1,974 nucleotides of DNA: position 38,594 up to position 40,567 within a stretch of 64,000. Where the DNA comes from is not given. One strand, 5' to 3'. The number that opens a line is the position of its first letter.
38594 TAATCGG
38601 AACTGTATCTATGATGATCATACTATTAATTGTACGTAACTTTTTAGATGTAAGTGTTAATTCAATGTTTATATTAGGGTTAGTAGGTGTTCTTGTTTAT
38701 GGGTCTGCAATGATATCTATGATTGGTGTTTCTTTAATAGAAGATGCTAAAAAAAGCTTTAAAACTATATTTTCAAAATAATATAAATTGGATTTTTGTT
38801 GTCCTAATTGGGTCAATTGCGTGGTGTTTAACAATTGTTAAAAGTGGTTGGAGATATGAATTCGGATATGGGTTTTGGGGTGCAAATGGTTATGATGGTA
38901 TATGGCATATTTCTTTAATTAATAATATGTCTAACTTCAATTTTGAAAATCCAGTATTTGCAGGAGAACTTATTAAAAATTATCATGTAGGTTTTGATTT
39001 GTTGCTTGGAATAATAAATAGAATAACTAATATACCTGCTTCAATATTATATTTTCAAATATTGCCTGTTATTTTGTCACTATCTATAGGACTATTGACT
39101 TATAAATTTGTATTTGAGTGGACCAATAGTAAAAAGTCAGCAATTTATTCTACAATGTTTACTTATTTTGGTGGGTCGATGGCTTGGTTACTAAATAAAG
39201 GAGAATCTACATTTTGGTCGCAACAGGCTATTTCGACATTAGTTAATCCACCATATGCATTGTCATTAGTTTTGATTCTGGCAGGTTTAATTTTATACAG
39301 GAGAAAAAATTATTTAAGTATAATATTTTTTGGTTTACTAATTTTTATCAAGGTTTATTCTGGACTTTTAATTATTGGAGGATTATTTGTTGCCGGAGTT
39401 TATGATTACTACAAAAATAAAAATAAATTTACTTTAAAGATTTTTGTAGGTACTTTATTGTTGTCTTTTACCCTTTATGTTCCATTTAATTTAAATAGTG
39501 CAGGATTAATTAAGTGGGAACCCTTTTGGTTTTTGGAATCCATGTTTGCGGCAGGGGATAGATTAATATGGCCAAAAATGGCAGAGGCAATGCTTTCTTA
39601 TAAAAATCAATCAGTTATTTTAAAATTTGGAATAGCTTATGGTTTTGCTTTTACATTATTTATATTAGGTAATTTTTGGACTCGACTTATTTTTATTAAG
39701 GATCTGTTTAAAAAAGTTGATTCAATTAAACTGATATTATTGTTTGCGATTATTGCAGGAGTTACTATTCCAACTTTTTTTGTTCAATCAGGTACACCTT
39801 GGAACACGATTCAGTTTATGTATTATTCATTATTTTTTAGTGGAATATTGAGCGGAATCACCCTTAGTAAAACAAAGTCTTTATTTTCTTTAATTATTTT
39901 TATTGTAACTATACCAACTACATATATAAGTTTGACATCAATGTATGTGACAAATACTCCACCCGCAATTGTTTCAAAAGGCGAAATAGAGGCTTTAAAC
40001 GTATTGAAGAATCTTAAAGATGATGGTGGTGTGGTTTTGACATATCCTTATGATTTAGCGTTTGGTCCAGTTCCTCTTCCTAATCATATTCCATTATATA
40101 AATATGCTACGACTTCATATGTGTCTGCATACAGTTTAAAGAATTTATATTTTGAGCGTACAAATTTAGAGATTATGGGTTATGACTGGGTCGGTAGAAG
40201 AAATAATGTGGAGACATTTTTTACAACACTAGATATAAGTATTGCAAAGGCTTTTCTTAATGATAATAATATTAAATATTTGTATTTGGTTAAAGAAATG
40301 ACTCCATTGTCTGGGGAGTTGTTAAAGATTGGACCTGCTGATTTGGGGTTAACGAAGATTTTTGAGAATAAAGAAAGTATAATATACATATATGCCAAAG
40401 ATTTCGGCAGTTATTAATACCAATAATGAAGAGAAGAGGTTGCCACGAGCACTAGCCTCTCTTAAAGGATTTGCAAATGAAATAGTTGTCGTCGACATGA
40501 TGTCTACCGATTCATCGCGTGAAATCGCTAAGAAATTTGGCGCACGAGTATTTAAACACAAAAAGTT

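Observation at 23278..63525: Hyper-expanded, modular membrane-glycosyltransferase supercluster: candidate novel protein or cell-envelope glycosylation system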

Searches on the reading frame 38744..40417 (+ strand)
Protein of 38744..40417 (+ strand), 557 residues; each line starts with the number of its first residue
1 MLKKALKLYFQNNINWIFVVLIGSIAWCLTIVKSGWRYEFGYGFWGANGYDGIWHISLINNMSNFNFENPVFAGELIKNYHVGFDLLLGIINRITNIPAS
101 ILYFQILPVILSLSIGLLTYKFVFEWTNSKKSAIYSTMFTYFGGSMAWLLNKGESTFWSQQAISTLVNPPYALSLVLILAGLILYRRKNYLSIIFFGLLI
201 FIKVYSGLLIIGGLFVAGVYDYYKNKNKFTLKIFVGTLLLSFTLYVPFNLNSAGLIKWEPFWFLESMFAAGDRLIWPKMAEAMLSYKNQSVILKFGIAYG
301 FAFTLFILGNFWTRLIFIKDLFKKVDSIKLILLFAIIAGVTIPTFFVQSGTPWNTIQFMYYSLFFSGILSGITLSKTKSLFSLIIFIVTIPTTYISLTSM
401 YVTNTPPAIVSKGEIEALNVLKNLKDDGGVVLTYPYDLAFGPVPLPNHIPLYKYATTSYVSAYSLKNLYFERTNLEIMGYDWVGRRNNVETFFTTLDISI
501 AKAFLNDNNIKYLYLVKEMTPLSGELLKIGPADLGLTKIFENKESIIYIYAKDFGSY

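Call 5: search_protein_families(library=pfam, proteins=[window:38744-40417:+], max_evalue=0.01)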
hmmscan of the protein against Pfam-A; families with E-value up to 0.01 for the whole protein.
window:38744-40417:+ (557 aa): 0 families

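Call 12: search_protein_families(library=ncbifam, proteins=[window:38744-40417:+], max_evalue=0.1)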
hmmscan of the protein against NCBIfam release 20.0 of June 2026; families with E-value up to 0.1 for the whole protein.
window:38744-40417:+ (557 aa): 0 families

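Call 14: find_homologous_proteins(query=window:38744-40417:+, max_evalue=0.001)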
Query window:38744-40417:+ (557 aa): 1049 proteins with E <= 0.001 among 8000 candidates; the best 120 are listed.
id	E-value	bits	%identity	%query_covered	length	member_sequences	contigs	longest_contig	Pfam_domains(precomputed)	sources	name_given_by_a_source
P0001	0.0e+0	1176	96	100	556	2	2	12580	-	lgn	-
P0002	4.4e-260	882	71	100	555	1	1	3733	-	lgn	-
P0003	5.6e-218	743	61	100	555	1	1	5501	-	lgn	-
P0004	2.3e-217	741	61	99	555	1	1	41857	-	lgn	-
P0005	2.9e-217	741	59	100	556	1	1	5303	-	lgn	-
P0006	2.4e-216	738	60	100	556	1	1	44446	-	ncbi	ncbi:MAG: hypothetical protein WA152_04865 [Microgenomates group bacterium]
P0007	6.5e-216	737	61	99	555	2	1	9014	-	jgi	jgi:hypothetical protein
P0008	1.4e-215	735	60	100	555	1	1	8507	-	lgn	-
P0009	1.5e-215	735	60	100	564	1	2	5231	-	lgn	-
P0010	1.1e-213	729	59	100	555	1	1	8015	-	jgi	jgi:hypothetical protein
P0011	9.9e-211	719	59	96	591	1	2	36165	-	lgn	-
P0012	7.9e-210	716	59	99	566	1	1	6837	-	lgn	-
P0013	2.3e-208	712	58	100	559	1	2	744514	-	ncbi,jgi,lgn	-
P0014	3.1e-208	711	58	100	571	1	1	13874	-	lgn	-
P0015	1.6e-207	709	58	100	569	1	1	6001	-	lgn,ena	-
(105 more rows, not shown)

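Call 21: find_related_loci(query=A1, collection=genome_contigs, flank=10000)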
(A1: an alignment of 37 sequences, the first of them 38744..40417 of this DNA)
Query A1 (557 aa) in genome_contigs; peptide patterns used: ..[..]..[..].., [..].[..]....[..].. (x = any residue, [..] = any of these).
245 stretches matched a pattern; 227 encode a relative of the query (tblastn E <= 1e-3); the best 80 are kept; 80 distinct loci.
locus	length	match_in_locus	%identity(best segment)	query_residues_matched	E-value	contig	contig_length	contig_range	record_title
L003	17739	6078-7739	60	1-556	0e+0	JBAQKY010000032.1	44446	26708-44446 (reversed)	MAG: Microgenomates group bacterium isolate MFD12071_ilm_asm_bin3 k127_18788, whole genome shotgun sequence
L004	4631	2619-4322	58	1-556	0e+0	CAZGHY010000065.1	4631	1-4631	MAG TPA_asm: uncultured Gammaproteobacteria bacterium isolate SRP286056_co2_319 genome assembly, contig: NODE_32665_leng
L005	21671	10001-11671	58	1-555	0e+0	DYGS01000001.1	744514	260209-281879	MAG TPA_asm: Candidatus Microgenomatus sp. isolate BE2012_5_35_30 Afr_mines_BE2012_3_length_744514_cov_13_281153, whole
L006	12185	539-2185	51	1-548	5e-165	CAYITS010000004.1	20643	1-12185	MAG TPA_asm: uncultured Gammaproteobacteria bacterium isolate ERP119705_co3_637 genome assembly, contig: NODE_2950_lengt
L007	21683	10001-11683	47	1-551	4e-153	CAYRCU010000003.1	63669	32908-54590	MAG TPA_asm: uncultured Gammaproteobacteria bacterium isolate SRP338002_co1_166 genome assembly, contig: NODE_429_length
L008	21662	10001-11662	47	1-548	3e-153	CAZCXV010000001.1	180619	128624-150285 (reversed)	MAG TPA_asm: uncultured Gammaproteobacteria bacterium isolate SRP062349_co2_267 genome assembly, contig: NODE_32_length_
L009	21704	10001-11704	46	1-548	6e-151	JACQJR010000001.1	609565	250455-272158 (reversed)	MAG: Candidatus Microgenomates bacterium isolate NC_groundwater_1156_Ag_S-0.1um_40_307 S_p1_S3_coassembly_k141_153347, w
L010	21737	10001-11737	46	1-548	9e-151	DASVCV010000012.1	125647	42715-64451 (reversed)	MAG TPA_asm: Patescibacteria group bacterium isolate SMAG_U2016 k141_385947, whole genome shotgun sequence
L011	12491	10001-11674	48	1-555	1e-150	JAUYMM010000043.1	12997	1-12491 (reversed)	MAG: Candidatus Woesebacteria bacterium isolate C24_metabat.bin.86_sub C24_k141_179598, whole genome shotgun sequence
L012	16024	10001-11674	47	17-556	2e-150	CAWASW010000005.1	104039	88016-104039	MAG: Candidatus Woesebacteria bacterium isolate MFD02832.bin.1.153 genome assembly, contig: contig_14427, whole genome s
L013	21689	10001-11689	46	13-552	6e-150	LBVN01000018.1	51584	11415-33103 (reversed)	MAG: Candidatus Woesebacteria bacterium GW2011_GWB1_38_8b UT10_C0018, whole genome shotgun sequence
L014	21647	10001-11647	48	17-556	6e-150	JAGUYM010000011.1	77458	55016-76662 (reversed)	MAG: Candidatus Woesebacteria bacterium isolate DeMMO6_63 c_000000051655, whole genome shotgun sequence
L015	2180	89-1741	47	19-548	1e-160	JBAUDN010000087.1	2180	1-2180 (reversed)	MAG: Microgenomates group bacterium isolate MFD13099_ilm_asm_bin3 k127_352208, whole genome shotgun sequence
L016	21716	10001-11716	46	1-556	3e-148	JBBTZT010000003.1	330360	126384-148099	MAG: Patescibacteria group bacterium isolate H41-bin064_1 H41_bin064_1_000000000003, whole genome shotgun sequence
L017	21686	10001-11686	48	1-548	9e-148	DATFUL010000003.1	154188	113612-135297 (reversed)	MAG TPA_asm: Patescibacteria group bacterium isolate SMAG_U9436 k141_2511072, whole genome shotgun sequence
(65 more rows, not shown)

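Call 22: predict_structure(alignment_id=A1)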
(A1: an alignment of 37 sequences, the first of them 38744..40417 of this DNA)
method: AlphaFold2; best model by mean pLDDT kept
length: 557 residues; sequences in the alignment: 37
mean_pLDDT: 86.2   pTM: 0.88
mean pLDDT of the five models: 86.2, 85.4, 84.2, 84.1, 80.3
residues with pLDDT >= 90: 303; 70-90: 194; 50-70: 46; < 50: 14
segments of 3 or more residues with pLDDT < 50: 443-451, 554-557
pLDDT, mean of each block of 10 residues (from residue 1): 66 83 85 80 74 89 91 84 91 94 90 96 97 94 78 71 73 96 98 97 93 98 97 98 84 79 84 82 89 93 92 93 95 96 87 84 96 93 86 75 74 93 80 71 46 71 92 82 90 94 94 89 83 93 94 48
secondary structure, 60 per line:
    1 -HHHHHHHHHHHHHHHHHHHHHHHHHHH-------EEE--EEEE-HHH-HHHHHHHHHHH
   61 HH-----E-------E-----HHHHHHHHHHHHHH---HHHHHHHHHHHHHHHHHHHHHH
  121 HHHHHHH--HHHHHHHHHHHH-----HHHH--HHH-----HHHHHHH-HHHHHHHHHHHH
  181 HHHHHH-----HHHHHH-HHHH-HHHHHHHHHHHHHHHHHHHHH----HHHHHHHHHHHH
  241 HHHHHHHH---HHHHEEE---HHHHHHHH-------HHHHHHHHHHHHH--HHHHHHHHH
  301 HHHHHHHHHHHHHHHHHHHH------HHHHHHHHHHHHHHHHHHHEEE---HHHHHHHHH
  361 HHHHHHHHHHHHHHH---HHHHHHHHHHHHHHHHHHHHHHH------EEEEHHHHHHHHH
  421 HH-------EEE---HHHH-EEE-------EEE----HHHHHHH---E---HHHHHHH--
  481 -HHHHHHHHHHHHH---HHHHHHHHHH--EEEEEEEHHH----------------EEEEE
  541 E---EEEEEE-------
elements in order: H2-28 E36-38 E41-44 H50-62 H82-95 H99-127 H130-141 H147-150 H161-167 H169-186 H192-197 H199-202 H204-224 H229-248 H252-255 E256-258 H262-269 H277-289 H292-320 H327-345 E346-348 H352-375 H379-401 E408-411 H412-422 E430-432 H436-439 E441-443 E451-453 H458-464 H472-478 H482-494 H498-507 E510-516 E536-541 E545-550

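Call 32: search_solved_structures(query=A1, max_evalue=10, show_alignments=3)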
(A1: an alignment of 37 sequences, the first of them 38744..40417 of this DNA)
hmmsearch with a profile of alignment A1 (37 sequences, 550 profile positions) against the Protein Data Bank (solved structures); distinct sequences matched with E-value up to 10: 6.
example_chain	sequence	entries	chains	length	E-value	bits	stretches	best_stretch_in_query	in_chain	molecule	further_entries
9vi9_A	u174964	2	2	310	0.06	15.3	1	290-453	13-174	Neuropeptide FF receptor 1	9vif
9m0r_R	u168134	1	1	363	0.14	14.1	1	290-453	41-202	Neuropeptide FF receptor 1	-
9m2f_R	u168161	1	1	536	0.32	12.9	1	290-453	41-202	Neuropeptide FF receptor 1,Neuropeptide FF receptor 1,Lgbit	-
2ku6_A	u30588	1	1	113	1.3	10.8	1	449-507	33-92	Major prion protein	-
2ku5_A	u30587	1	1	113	1.3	10.8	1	449-507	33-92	Major prion protein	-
8xje_A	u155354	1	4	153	2.5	9.9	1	469-532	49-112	YqeY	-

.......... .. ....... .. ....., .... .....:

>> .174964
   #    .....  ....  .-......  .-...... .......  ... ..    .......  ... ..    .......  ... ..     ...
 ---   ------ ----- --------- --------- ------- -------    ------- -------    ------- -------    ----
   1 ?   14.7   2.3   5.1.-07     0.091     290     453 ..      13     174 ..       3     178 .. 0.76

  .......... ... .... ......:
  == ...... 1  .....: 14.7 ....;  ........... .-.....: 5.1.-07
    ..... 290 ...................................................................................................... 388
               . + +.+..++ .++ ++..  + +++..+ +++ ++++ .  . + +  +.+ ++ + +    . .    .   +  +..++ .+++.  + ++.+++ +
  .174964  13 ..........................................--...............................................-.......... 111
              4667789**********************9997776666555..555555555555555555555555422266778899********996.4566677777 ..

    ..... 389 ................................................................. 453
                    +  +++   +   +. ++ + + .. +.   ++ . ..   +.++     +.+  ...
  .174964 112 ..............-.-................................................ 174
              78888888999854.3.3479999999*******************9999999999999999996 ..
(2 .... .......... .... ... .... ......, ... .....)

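Call 72: search_protein_representatives(alignment_id=A1)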
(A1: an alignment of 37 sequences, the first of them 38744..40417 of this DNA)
Query: 37 sequences, 550 profile positions. Proteins with E-value up to 0.001 (for the whole library): 1607; up to 1e-10: 1286; up to 1e-30: 850. The best 150 are listed.
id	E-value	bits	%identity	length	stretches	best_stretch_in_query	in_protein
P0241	6.9e-231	784.2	-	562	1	12-548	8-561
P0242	2.3e-228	775.9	-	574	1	10-548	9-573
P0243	5.5e-226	768.0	-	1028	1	4-549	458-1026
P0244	4.9e-220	748.4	-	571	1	12-549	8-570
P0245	3.9e-199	679.4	-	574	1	1-548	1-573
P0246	1.9e-194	663.9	-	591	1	12-548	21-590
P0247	3.4e-189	646.6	-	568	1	1-548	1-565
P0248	1.7e-187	640.9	-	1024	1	9-548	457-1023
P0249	1.4e-185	634.6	-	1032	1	11-548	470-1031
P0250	3.4e-182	623.5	-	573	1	11-539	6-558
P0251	1.1e-174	598.6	-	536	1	12-545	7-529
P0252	2.9e-174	597.3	-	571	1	1-548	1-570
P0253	6.9e-174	596.0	-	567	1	9-548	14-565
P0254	4.7e-173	593.3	-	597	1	13-548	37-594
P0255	7.4e-171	586.0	-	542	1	30-548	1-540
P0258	2.8e-165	567.6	-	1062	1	11-548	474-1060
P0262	6.1e-158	543.4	-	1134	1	6-548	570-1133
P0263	1.9e-155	535.2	-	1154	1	7-548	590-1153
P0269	3.9e-147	507.7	-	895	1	12-548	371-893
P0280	4.1e-141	487.8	-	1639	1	9-548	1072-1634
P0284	3.0e-139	481.7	-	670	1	13-549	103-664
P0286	1.4e-137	476.2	-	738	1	12-548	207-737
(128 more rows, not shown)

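Call 74: search_protein_families(library=pfam, proteins=[P0243, P0248, P0258, P0262, P0263, P0280, P0269, P0286, P0284], max_evalue=0.001)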
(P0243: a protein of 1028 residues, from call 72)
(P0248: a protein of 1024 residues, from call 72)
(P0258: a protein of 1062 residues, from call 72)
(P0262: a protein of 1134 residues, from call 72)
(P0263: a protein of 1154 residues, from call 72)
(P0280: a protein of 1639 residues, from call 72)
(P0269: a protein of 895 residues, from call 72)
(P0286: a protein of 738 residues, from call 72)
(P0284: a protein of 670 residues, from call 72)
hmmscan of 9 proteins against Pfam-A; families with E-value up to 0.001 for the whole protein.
P0243 (1028 aa): 0 families

P0248 (1024 aa): 0 families

P0258 (1062 aa): 0 families

P0262 (1134 aa): 0 families

P0263 (1154 aa): 0 families

P0280 (1639 aa): 2 families
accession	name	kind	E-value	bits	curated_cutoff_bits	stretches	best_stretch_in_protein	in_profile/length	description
PF13440.11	Polysacc_synt_3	-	9.5e-55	186.3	23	1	50-333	2-283/293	Polysaccharide biosynthesis protein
PF01943.22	Polysacc_synt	-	3.6e-27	95.9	28.2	1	27-294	3-274/274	Polysaccharide biosynthesis protein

P0269 (895 aa): 0 families

P0286 (738 aa): 0 families

P0284 (670 aa): 0 families
